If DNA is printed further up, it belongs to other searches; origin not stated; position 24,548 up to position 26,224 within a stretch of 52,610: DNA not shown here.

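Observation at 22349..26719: mauE-mauD-mauA-like core embedded between cell-wall-binding (CWB2) proteins, without MADH heavy chain, MauG or amicyanin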

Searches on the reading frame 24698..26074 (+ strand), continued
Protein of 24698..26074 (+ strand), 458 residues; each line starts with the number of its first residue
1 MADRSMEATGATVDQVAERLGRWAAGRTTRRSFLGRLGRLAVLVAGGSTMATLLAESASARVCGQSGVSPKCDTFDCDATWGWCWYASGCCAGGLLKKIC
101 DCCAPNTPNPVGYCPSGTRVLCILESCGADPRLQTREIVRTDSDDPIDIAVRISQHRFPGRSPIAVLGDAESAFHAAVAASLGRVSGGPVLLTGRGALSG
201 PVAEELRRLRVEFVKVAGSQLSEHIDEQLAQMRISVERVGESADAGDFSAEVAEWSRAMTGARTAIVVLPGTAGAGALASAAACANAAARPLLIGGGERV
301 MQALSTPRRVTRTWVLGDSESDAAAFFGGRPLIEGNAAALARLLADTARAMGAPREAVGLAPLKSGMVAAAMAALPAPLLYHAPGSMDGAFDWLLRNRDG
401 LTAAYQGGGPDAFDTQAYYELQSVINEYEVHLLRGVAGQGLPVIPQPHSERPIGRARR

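Call 47: search_protein_families(library=pfam, proteins=[L028:3333-4322:+, L013:3941-5005:+, L002:9589-10713:+, L002:10760-14683:+], max_evalue=0.001)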
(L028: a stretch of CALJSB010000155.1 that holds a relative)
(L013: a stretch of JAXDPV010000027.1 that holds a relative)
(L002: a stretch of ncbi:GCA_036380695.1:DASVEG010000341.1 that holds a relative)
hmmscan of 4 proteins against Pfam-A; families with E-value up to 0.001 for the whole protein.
L028:3333-4322:+ (330 aa): 1 family
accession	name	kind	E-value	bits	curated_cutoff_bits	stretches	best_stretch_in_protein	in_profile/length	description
PF13946.11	DUF4214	-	7.8e-26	90.4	23.2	2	123-173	18-67/72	Domain of unknown function (DUF4214)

L013:3941-5005:+ (355 aa): 0 families

L002:9589-10713:+ (374 aa): 0 families

L002:10760-14683:+ (1307 aa): 1 family
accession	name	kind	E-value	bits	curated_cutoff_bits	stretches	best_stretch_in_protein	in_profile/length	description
PF00932.25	LTD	-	1.3e-16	61.3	34.3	1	1196-1302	4-107/109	Lamin Tail Domain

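Call 52: predict_structure(alignment_id=A6)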
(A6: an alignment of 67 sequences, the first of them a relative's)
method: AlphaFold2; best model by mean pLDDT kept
length: 458 residues; sequences in the alignment: 67
mean_pLDDT: 90.0   pTM: 0.84
mean pLDDT of the five models: 90.0, 89.7, 89.0, 88.7, 88.5
residues with pLDDT >= 90: 361; 70-90: 27; 50-70: 54; < 50: 16
segments of 3 or more residues with pLDDT < 50: 1-7, 27-29, 56-58
pLDDT, mean of each block of 10 residues (from residue 1): 45 65 55 60 61 50 71 96 91 91 95 94 95 96 98 98 98 98 98 98 99 98 98 98 97 98 97 89 98 98 97 97 97 96 98 98 97 98 97 97 98 96 96 75 87 92
secondary structure, 60 per line:
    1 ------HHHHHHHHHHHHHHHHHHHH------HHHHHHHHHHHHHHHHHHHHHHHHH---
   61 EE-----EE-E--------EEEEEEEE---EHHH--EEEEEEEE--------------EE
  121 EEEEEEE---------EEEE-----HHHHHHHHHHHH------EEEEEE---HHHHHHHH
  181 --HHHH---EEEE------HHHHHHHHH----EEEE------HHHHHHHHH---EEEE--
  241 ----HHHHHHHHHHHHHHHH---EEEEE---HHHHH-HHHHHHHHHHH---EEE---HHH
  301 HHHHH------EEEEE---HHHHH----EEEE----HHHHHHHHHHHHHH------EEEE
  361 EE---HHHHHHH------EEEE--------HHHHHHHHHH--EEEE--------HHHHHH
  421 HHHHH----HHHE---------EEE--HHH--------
elements in order: H7-26 H33-57 E80-87 E97-104 E119-127 E137-140 H146-157 E164-169 H173-180 H183-186 E190-193 H200-208 E213-216 H223-231 E235-238 H245-260 E264-268 H272-276 H278-288 E292-294 H298-305 E312-316 H320-324 E329-332 H337-350 E357-362 H366-372 E379-382 H391-400 E403-406 H415-425 E443-445

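Call 56: fold_search(model_id=the predicted structure, library=pdb)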
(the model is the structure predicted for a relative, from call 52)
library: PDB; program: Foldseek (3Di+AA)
matches with E <= 10: 1289; with E <= 0.001: 11
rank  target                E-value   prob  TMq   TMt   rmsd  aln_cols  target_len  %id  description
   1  5j72_A                8.5e-14  1.00  0.53  0.39  11.1       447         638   14  Cwp6 from Clostridium difficile (released 2017-02-08)
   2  9f8e_B                2.4e-11  1.00  0.49  0.55   5.5       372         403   17  SLPL/SLPH (H/L) complex from C. difficile SlpA (Ox247_delta_orf2 strain, SLCT11) (released 2025-09-03)
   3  5j6q                  4.2e-11  1.00  0.51  0.40   7.4       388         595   15  Cwp8 from Clostridium difficile (released 2017-02-08)
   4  7acy_B                7.5e-11  1.00  0.52  0.63   3.8       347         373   17  H/L (SLPH/SLPL) complex from C. difficile (CD630 strain) (released 2022-03-09)
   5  7acx_D                2.0e-10  1.00  0.50  0.61   3.8       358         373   18  H/L (SLPH/SLPL) complex from C. difficile (R7404 strain) (released 2022-03-09)
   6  7acz_D                2.2e-10  1.00  0.53  0.59   3.5       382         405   16  RdeltaD2 H/L (LMW SLP/HMW SLP) complex from C. difficile SlpA (R20291 strain) (released 2022-03-09)
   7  7acz_B                7.7e-10  1.00  0.53  0.59   3.7       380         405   16  RdeltaD2 H/L (LMW SLP/HMW SLP) complex from C. difficile SlpA (R20291 strain) (released 2022-03-09)
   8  7acx_B                1.1e-09  1.00  0.49  0.60   4.5       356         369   19  H/L (SLPH/SLPL) complex from C. difficile (R7404 strain) (released 2022-03-09)
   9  8bby_B                5.5e-09  1.00  0.51  0.55   4.1       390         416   16  VarB H/L (SLPL/SLPH) complex from C. difficile SlpA (R20291 strain) (released 2023-07-12)
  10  9f8f_B                6.7e-08  1.00  0.52  0.60   3.9       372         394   16  SLPL/SLPH (H/L) complex C. difficile Opt2472 strain (SLCT2) (released 2025-09-03)
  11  8bby_D                7.6e-08  1.00  0.50  0.55   4.5       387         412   16  VarB H/L (SLPL/SLPH) complex from C. difficile SlpA (R20291 strain) (released 2023-07-12)
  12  5lhf_B                2.5e-03  0.69  0.17  0.28  11.3       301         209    9  Phosphoribosyl anthranilate isomerase from Thermococcus kodakaraensis (released 2016-11-09)
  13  3wx0_D                2.9e-03  0.30  0.13  0.18  18.5       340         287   11  The crystal structure of D-lactate dehydrogenase from Escherichia coli (released 2015-07-08)
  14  3oet_F                2.9e-03  0.21  0.13  0.15  20.2       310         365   14  D-Erythronate-4-Phosphate Dehydrogenase complexed with NAD (released 2010-08-25)
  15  3wx0_A                3.4e-03  0.25  0.13  0.18  18.1       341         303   11  The crystal structure of D-lactate dehydrogenase from Escherichia coli (released 2015-07-08)
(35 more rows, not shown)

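Call 104: search_protein_families(library=pfam, proteins=[L035:5735-7003:+, L035:7004-8116:-, L035:7067-8125:+, L035:8122-9102:+, L035:8292-9155:-, L035:4559-5290:-, L025:93-965:-], max_evalue=0.001)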
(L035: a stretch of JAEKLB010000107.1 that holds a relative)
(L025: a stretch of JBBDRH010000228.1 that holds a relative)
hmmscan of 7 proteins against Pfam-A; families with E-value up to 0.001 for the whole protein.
L035:5735-7003:+ (422 aa): 1 family
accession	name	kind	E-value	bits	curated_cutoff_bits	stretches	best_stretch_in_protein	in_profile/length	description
PF03841.19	SelA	-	3.9e-94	316.2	22.8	1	54-404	1-366/367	L-seryl-tRNA selenium transferase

L035:7004-8116:- (370 aa): 2 families
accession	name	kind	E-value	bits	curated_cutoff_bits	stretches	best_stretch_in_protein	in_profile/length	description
PF00586.29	AIRS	-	9.1e-24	84.5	24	1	73-180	1-112/112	AIR synthase related protein, N-terminal domain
PF02769.27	AIRS_C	-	3.6e-16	60.2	23.1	1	192-362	1-149/156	AIR synthase related protein, C-terminal domain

L035:7067-8125:+ (352 aa): 0 families

L035:8122-9102:+ (326 aa): 0 families

L035:8292-9155:- (287 aa): 0 families

L035:4559-5290:- (243 aa): 1 family
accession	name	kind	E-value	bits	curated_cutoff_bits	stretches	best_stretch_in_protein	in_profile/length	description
PF07719.23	TPR_2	-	0.00013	22.3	27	1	153-185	2-34/34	Tetratricopeptide repeat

L025:93-965:- (291 aa): 3 families
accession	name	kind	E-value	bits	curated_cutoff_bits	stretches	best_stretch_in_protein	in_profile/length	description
PF00009.33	GTP_EFTU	-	2.4e-60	203.8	26.5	1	1-188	6-187/188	Elongation factor Tu GTP binding domain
PF03144.31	GTP_EFTU_D2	-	1.6e-18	67.3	30.3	1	212-282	1-73/73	Elongation factor Tu domain 2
PF01926.29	MMR_HSR1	-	0.00033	21.2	21.9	0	1-123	2-112/113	50S ribosome-binding GTPase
